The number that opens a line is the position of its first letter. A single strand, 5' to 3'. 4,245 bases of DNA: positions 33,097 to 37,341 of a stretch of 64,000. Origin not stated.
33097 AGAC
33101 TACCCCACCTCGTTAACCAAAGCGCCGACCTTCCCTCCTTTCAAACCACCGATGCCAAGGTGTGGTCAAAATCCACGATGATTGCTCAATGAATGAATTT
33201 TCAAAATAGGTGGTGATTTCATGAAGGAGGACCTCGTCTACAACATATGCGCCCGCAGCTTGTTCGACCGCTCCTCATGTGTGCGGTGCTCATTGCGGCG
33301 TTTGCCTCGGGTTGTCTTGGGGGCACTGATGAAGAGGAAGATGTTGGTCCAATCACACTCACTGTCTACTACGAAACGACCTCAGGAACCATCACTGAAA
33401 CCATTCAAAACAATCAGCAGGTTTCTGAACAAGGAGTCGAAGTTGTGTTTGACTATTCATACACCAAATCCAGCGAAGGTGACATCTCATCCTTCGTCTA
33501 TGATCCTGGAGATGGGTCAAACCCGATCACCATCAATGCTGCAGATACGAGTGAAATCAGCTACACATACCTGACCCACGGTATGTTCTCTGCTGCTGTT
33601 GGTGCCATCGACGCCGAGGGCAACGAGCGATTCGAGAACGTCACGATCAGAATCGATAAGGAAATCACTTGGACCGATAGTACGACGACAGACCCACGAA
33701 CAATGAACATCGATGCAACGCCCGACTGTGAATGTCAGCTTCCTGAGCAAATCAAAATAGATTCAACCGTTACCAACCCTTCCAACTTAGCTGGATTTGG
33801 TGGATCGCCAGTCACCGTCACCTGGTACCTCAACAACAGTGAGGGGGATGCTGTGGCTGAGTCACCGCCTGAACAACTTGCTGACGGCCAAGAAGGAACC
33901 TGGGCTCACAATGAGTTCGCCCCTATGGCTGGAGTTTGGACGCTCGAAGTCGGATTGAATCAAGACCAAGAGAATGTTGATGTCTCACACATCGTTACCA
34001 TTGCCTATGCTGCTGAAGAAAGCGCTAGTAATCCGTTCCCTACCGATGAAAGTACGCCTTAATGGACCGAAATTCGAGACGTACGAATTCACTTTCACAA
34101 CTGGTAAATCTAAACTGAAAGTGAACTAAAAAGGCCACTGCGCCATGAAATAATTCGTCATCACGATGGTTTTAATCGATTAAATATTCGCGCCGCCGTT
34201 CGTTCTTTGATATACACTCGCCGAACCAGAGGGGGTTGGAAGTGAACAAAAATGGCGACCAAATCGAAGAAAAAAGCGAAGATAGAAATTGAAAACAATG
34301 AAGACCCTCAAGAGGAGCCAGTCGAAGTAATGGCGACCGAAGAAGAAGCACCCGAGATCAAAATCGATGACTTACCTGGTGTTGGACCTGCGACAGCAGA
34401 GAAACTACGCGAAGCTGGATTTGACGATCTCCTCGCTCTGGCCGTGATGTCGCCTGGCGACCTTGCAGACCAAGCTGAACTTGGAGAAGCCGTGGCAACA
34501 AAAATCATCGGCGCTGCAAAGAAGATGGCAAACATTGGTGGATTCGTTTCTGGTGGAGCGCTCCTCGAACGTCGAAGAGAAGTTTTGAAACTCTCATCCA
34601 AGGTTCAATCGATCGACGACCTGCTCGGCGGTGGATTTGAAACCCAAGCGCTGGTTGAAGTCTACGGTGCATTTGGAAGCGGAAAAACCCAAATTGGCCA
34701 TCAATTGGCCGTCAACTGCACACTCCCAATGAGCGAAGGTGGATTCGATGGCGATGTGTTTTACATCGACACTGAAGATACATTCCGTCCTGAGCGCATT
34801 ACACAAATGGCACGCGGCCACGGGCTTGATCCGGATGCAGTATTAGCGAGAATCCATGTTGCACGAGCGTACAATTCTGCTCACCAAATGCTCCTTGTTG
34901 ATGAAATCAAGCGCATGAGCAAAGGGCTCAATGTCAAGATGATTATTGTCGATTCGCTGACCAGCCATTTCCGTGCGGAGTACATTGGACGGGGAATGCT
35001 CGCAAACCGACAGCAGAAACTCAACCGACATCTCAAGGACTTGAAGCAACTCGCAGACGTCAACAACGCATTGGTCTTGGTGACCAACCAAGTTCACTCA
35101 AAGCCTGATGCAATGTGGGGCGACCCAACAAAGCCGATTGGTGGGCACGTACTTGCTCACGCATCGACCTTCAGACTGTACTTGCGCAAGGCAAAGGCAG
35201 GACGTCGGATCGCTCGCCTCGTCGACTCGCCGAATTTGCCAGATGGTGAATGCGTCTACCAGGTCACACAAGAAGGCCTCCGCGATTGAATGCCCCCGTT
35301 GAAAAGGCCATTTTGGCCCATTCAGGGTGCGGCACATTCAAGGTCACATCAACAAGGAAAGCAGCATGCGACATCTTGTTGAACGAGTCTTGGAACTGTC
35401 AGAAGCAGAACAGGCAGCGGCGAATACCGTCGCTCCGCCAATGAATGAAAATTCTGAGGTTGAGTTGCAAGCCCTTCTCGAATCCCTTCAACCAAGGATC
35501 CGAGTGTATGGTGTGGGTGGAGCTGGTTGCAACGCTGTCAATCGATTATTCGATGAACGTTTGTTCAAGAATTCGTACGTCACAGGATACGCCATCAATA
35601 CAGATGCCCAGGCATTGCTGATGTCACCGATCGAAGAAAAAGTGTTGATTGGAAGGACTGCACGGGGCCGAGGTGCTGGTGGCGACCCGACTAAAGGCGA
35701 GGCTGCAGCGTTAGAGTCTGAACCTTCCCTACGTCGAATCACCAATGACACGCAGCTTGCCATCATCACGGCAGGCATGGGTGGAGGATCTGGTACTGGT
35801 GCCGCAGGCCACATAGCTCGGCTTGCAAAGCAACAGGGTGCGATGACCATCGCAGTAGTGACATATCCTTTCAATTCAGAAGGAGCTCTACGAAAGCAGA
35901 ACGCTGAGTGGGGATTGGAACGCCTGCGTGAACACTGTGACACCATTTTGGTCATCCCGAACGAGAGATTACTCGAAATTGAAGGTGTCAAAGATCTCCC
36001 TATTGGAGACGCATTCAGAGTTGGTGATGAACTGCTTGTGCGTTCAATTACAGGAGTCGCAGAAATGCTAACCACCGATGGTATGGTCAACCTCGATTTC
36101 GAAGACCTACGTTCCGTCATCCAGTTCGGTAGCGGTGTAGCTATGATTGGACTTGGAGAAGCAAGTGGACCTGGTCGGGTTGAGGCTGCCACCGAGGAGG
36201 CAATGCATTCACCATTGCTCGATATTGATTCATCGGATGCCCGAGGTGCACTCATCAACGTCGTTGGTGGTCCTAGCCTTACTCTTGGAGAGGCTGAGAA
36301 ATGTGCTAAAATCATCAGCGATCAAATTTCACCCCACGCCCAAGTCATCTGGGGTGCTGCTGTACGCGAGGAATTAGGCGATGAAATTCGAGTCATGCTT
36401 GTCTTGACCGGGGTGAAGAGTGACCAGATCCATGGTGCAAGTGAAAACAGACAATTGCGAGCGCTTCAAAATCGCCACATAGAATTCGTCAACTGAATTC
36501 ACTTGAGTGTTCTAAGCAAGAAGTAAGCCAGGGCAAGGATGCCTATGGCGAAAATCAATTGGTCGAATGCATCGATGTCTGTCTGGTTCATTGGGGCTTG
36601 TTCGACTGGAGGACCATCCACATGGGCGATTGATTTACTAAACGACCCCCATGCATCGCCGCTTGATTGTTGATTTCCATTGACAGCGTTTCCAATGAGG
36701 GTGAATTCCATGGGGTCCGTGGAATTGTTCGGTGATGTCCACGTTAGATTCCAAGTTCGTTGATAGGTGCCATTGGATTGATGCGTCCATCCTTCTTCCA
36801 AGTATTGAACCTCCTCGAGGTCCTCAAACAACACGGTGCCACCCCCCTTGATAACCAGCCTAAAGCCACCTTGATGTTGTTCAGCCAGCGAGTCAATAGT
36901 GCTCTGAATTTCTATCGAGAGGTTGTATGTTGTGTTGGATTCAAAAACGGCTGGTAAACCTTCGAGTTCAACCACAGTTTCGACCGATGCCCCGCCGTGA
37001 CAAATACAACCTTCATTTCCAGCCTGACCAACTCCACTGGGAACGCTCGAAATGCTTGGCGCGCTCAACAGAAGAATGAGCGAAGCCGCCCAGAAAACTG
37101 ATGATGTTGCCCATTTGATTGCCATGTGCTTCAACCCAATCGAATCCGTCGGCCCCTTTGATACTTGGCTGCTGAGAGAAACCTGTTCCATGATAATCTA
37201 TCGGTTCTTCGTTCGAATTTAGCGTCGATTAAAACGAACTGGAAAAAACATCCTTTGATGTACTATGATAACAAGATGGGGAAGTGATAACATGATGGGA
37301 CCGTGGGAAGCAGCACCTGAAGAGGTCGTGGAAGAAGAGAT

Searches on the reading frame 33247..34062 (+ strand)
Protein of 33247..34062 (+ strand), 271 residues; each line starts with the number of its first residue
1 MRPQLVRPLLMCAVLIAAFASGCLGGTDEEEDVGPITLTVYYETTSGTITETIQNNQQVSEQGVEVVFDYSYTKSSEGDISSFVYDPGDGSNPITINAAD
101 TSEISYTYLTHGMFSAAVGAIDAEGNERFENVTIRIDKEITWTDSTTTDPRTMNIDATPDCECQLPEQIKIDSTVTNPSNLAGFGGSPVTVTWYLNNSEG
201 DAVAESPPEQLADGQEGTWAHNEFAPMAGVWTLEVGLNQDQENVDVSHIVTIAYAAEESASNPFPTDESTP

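Call 94: search_protein_families(library=pfam, proteins=[window:33247-34062:+], max_evalue=0.001)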
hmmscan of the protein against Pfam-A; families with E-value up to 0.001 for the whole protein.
window:33247-34062:+ (271 aa): 2 families
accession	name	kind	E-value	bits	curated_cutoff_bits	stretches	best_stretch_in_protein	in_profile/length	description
PF18911.6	PKD_4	-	2e-07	31.4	27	1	56-128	10-76/85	PKD domain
PF00801.26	PKD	-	0.00011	22.5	23.5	0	53-127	4-72/80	PKD domain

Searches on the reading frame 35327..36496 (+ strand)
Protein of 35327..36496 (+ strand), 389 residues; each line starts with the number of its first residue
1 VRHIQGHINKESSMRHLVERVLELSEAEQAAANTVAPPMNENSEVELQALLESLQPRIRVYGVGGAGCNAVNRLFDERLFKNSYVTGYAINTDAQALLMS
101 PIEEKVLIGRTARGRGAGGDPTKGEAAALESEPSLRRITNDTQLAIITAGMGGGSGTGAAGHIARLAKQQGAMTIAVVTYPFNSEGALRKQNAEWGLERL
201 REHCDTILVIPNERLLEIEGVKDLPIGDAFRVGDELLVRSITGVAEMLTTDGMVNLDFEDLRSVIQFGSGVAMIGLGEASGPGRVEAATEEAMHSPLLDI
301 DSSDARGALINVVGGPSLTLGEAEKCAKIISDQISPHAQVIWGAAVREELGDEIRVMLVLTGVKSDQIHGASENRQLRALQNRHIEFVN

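Call 94: search_protein_families(library=pfam, proteins=[window:35327-36496:+], max_evalue=0.001)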
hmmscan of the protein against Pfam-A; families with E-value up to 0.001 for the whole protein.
window:35327-36496:+ (389 aa): 2 families
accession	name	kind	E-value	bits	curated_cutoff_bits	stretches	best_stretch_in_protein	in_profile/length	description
PF00091.31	Tubulin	-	7.4e-42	144.2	33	1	58-218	2-188/190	Tubulin/FtsZ family, GTPase domain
PF12327.13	FtsZ_C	-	7.5e-33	113.2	27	1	270-364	1-95/95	FtsZ family, C-terminal domain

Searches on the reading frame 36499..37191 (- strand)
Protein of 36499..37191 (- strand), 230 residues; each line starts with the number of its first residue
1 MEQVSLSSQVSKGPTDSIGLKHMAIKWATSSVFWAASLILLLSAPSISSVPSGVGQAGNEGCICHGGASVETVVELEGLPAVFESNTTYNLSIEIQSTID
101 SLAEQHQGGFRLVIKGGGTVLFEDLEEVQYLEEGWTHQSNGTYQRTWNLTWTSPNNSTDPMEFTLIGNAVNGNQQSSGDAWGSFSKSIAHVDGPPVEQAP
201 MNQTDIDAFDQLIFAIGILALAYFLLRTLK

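Call 94: search_protein_families(library=pfam, proteins=[window:36499-37191:-], max_evalue=0.001)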
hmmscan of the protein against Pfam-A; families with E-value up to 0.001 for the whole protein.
window:36499-37191:- (230 aa): 1 family
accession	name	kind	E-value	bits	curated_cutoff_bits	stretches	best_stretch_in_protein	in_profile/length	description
PF22825.2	HpiC1-like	-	0.00091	19.8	27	0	79-144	76-140/174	HpiC1 cyclase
